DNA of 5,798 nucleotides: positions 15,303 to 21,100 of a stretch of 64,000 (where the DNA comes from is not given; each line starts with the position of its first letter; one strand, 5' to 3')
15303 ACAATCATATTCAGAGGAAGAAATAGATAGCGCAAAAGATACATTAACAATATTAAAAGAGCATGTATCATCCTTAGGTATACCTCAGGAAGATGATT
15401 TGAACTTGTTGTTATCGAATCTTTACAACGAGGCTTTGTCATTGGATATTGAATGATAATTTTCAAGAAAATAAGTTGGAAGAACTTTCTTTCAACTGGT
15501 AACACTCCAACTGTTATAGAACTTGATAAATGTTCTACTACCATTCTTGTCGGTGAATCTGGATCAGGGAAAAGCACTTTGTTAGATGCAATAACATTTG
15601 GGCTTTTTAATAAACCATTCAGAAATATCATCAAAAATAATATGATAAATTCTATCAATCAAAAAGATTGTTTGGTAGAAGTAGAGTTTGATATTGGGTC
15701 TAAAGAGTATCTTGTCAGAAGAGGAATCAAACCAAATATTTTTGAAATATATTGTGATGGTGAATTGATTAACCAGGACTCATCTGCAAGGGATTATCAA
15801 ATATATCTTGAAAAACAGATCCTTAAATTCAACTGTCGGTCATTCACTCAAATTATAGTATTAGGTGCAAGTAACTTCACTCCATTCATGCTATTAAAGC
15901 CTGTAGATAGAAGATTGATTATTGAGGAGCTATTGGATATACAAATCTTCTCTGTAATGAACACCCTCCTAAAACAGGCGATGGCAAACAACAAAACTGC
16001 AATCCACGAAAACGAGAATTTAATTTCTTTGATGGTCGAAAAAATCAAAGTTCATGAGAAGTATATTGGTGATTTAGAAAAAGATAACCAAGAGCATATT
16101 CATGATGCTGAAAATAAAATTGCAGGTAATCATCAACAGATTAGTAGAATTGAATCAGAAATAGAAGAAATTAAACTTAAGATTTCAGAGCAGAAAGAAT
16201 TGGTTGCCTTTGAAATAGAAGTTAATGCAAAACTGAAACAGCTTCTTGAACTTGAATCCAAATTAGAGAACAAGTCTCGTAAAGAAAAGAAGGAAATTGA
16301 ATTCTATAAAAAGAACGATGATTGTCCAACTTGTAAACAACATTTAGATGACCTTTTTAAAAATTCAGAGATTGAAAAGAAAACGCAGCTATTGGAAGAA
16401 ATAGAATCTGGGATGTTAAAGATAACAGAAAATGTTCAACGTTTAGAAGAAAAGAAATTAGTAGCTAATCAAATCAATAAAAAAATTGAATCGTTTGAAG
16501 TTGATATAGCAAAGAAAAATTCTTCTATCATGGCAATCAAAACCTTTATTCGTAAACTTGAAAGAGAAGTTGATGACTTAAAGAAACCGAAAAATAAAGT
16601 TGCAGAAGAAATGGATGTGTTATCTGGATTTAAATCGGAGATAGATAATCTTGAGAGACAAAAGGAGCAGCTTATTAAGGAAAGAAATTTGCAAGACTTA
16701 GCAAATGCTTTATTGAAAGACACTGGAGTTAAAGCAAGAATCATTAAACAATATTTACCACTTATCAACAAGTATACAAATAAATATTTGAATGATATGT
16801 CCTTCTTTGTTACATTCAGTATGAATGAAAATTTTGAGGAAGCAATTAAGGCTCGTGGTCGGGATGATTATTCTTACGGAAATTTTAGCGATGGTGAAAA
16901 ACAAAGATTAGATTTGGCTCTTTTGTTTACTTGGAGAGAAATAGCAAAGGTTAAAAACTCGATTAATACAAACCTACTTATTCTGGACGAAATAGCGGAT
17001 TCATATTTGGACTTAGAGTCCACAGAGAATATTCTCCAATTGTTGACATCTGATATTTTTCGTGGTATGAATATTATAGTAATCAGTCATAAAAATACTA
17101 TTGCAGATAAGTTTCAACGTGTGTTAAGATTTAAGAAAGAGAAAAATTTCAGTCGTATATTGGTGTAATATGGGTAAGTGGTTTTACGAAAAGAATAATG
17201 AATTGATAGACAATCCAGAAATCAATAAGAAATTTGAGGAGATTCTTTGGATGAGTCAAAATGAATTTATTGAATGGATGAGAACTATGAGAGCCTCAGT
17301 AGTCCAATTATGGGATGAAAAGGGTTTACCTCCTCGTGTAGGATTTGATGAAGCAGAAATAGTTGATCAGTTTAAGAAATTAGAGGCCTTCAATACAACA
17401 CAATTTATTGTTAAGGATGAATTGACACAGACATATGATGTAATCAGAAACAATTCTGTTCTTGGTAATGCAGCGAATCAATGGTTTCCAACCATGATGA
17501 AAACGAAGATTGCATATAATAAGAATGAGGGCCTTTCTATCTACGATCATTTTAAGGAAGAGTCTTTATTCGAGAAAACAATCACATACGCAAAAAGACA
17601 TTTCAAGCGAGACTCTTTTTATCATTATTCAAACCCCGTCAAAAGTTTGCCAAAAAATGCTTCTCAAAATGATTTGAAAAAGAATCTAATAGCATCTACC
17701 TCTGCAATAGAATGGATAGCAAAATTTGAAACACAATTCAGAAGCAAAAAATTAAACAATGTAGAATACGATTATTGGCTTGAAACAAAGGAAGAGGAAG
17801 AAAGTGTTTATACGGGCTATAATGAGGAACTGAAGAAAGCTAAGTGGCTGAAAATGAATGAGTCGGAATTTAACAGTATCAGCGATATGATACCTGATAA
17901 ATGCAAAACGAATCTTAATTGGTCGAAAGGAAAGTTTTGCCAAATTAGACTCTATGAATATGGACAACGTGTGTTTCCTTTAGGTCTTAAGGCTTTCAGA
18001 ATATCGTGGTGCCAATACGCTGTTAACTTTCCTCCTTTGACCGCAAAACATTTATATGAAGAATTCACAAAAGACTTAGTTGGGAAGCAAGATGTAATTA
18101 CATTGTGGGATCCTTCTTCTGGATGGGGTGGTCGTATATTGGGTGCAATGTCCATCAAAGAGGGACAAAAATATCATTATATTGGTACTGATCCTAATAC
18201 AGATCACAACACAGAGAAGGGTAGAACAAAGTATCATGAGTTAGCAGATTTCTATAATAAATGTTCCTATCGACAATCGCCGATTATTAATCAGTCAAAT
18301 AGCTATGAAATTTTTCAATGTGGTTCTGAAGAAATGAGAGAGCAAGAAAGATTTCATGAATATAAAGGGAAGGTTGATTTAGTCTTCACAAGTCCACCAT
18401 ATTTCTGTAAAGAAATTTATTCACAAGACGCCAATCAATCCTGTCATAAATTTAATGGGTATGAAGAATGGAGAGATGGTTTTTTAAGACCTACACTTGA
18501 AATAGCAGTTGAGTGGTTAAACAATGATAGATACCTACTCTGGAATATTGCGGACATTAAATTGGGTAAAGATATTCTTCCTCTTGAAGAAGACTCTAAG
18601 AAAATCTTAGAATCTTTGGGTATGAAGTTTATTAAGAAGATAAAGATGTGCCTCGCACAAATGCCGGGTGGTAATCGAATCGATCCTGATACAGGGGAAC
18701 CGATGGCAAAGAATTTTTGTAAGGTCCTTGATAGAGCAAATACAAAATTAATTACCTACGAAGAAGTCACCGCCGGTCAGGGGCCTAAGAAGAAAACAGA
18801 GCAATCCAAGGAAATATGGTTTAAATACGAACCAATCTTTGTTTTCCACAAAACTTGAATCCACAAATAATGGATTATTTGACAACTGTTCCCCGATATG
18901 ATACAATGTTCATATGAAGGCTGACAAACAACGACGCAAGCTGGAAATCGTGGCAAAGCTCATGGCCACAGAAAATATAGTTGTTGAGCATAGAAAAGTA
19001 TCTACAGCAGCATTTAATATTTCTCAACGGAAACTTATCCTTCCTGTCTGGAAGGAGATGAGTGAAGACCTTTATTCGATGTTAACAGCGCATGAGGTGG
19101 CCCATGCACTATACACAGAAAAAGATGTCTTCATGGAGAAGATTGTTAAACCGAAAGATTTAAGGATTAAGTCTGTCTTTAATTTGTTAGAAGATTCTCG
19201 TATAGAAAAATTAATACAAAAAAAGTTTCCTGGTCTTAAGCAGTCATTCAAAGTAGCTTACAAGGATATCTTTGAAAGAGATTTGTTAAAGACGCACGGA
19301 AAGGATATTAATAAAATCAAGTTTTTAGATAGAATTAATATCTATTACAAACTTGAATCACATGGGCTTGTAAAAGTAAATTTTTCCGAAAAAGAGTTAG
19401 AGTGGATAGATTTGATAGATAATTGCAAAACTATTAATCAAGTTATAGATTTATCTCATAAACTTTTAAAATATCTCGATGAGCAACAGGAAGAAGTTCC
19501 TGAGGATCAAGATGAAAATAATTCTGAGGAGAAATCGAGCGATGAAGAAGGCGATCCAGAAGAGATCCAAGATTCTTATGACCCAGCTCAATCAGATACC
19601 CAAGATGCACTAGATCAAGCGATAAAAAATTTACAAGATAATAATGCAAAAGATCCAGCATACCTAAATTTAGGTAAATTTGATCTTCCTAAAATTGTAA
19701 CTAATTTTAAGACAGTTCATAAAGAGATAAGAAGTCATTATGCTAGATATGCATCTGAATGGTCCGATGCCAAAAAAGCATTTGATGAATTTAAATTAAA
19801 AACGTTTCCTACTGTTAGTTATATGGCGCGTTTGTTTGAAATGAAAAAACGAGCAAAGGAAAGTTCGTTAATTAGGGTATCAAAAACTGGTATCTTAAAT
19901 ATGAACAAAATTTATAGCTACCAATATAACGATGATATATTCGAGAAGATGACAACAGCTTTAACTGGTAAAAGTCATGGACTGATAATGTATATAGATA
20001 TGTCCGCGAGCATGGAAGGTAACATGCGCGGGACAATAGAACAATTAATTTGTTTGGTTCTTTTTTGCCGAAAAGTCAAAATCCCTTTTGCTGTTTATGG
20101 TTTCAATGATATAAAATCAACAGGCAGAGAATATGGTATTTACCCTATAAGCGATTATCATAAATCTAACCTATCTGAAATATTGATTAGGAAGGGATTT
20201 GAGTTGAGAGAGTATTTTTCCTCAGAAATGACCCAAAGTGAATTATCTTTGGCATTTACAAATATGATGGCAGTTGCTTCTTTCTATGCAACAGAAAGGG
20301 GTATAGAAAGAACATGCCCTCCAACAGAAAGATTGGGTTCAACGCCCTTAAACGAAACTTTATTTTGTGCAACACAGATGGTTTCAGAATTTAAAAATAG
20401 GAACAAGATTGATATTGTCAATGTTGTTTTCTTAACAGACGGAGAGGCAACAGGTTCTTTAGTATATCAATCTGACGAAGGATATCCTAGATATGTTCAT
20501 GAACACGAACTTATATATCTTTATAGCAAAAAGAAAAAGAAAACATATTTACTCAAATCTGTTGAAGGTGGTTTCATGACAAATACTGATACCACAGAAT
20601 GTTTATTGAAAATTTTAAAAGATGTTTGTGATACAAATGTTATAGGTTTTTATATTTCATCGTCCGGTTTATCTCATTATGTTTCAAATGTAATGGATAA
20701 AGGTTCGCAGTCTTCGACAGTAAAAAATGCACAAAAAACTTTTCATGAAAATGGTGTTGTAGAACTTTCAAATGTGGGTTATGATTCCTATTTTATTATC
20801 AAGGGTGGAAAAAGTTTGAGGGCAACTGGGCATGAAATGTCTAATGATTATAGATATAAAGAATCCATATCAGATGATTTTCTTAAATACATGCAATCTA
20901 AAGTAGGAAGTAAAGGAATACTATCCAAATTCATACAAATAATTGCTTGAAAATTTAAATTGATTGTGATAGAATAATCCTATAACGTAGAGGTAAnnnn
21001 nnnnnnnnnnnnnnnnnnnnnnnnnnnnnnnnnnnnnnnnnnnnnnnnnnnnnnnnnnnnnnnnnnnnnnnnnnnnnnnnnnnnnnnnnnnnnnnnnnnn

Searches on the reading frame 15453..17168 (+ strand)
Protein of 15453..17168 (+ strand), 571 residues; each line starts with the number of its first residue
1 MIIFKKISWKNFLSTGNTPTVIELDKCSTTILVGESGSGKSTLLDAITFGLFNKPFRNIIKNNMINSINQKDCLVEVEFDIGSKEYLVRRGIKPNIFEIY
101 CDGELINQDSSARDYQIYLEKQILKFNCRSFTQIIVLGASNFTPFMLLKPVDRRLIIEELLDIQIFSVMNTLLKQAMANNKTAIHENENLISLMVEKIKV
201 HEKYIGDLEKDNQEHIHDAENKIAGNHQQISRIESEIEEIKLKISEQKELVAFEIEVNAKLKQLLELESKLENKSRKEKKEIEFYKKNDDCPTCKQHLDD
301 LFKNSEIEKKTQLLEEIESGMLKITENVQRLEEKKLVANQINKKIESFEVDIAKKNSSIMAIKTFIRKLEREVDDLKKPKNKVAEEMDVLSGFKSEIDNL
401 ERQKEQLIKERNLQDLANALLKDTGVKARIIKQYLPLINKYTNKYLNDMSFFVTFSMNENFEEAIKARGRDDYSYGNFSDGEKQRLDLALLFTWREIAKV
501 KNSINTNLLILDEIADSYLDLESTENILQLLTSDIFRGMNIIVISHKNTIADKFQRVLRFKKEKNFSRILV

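Call 35: search_protein_families(library=phrogs, proteins=[window:15453-17168:+], max_evalue=0.00001)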
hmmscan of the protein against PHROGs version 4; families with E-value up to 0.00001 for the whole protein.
window:15453-17168:+ (571 aa): 6 families
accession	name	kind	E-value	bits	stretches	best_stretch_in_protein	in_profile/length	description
phrog_77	-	DNA, RNA and nucleotide metabolism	2.1e-154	517.4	1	1-569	295-952/967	SbcC-like subunit of palindrome specific endonuclease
phrog_21388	-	DNA, RNA and nucleotide metabolism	4.7e-10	40.6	1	1-107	1-118/126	exonuclease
phrog_293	-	moron, auxiliary metabolic gene and host takeover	2.6e-09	36.7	1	472-552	543-612/1058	ABC transporter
phrog_19980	-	unknown function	9.1e-09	35.2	1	32-444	32-432/1068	-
phrog_1499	-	unknown function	3.3e-08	34.2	1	2-281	3-262/427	-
phrog_2392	-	moron, auxiliary metabolic gene and host takeover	1.2e-07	31.4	0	477-562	617-690/726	ABC transporter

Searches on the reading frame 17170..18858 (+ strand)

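Call 35: search_protein_families(library=phrogs, proteins=[window:17170-18858:+], max_evalue=0.00001)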
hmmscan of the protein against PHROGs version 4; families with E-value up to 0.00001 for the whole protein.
window:17170-18858:+ (562 aa): 2 families
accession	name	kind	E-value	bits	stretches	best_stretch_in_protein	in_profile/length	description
phrog_12517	-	unknown function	1.2e-08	35.5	1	399-492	176-267/316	-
phrog_498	-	other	1.6e-07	31.2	1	396-490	468-561/633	DNA methyltransferase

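Call 79: search_protein_families(library=pfam, proteins=[window:17170-18858:+], max_evalue=0.0001)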
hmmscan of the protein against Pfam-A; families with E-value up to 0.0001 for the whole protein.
window:17170-18858:+ (562 aa): 1 family
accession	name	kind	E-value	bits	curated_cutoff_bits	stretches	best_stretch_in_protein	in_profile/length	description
PF01555.25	N6_N4_Mtase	-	4.8e-05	23.9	26.7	1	402-492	1-79/221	DNA methylase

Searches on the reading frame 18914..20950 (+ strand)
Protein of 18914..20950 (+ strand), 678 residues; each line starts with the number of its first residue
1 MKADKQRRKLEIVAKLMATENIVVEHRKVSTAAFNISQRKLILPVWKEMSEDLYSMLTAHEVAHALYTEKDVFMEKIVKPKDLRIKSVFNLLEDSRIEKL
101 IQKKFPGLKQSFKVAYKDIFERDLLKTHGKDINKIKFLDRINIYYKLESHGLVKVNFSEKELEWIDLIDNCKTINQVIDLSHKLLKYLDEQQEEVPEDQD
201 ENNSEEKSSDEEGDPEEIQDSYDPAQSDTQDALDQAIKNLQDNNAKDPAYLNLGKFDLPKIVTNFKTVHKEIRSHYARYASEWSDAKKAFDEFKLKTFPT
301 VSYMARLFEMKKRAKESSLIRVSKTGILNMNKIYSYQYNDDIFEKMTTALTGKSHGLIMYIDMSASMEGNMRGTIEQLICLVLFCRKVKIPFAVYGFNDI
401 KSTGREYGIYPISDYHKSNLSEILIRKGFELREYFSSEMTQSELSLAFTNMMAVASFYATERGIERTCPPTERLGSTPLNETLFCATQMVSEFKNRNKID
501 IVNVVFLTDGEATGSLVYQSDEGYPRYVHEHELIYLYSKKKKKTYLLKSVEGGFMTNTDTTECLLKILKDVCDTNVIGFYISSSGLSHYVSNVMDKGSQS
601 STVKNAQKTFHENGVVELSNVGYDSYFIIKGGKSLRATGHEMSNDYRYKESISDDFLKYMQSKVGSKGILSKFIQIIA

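Call 9: search_protein_families(library=pfam, proteins=[window:18914-20950:+])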
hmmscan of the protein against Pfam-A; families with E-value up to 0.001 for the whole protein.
window:18914-20950:+ (678 aa): 1 family
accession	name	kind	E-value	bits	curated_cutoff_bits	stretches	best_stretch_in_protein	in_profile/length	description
PF17573.8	GA-like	-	0.00069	19.9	25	0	163-184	28-49/50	GA-like domain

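Call 35: search_protein_families(library=phrogs, proteins=[window:18914-20950:+], max_evalue=0.00001)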
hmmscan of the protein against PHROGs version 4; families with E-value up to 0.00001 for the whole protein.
window:18914-20950:+ (678 aa): 3 families
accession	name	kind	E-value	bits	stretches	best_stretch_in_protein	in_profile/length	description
phrog_459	-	other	7.2e-165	551.7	2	198-678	246-736/736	peptidase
phrog_1576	-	unknown function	3.2e-12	46.9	1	60-132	71-138/729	-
phrog_5298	-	moron, auxiliary metabolic gene and host takeover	1.5e-09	38.1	1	175-408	300-518/645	cobalamin biosynthesis protein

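Call 77: find_related_loci(query=A5, collection=viral_contigs, flank=1500)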
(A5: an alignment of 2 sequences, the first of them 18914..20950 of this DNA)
Query A5 (678 aa) in viral_contigs; peptide patterns used: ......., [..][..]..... (x = any residue, [..] = any of these).
555 stretches matched a pattern; 302 encode a relative of the query (tblastn E <= 1e-3); the best 80 are kept; 80 distinct loci.
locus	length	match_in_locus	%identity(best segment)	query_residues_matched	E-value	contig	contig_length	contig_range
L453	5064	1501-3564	33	13-678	2e-106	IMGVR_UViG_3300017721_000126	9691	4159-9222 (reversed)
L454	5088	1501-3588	32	13-678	3e-105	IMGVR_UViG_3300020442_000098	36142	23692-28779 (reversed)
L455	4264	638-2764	32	13-678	2e-103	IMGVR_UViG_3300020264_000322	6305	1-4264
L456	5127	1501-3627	32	13-678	2e-103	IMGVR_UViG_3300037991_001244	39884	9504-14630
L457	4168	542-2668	32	13-678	2e-103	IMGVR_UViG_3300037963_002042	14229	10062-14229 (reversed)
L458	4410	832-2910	32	13-678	3e-103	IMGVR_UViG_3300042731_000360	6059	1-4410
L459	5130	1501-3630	32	6-678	5e-103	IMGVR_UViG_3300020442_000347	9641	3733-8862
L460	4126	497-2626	31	6-678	2e-102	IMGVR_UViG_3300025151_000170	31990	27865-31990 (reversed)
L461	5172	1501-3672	31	13-678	3e-102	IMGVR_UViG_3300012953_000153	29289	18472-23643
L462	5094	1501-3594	32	13-678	3e-102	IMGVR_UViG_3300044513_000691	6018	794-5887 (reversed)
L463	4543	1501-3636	32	6-678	9e-102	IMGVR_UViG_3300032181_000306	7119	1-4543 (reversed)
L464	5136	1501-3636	32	13-678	3e-101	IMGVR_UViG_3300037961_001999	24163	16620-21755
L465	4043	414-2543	31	6-678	1e-101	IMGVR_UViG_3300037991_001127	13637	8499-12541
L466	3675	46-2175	31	6-678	2e-101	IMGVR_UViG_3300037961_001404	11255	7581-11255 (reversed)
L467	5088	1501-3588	32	13-678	8e-101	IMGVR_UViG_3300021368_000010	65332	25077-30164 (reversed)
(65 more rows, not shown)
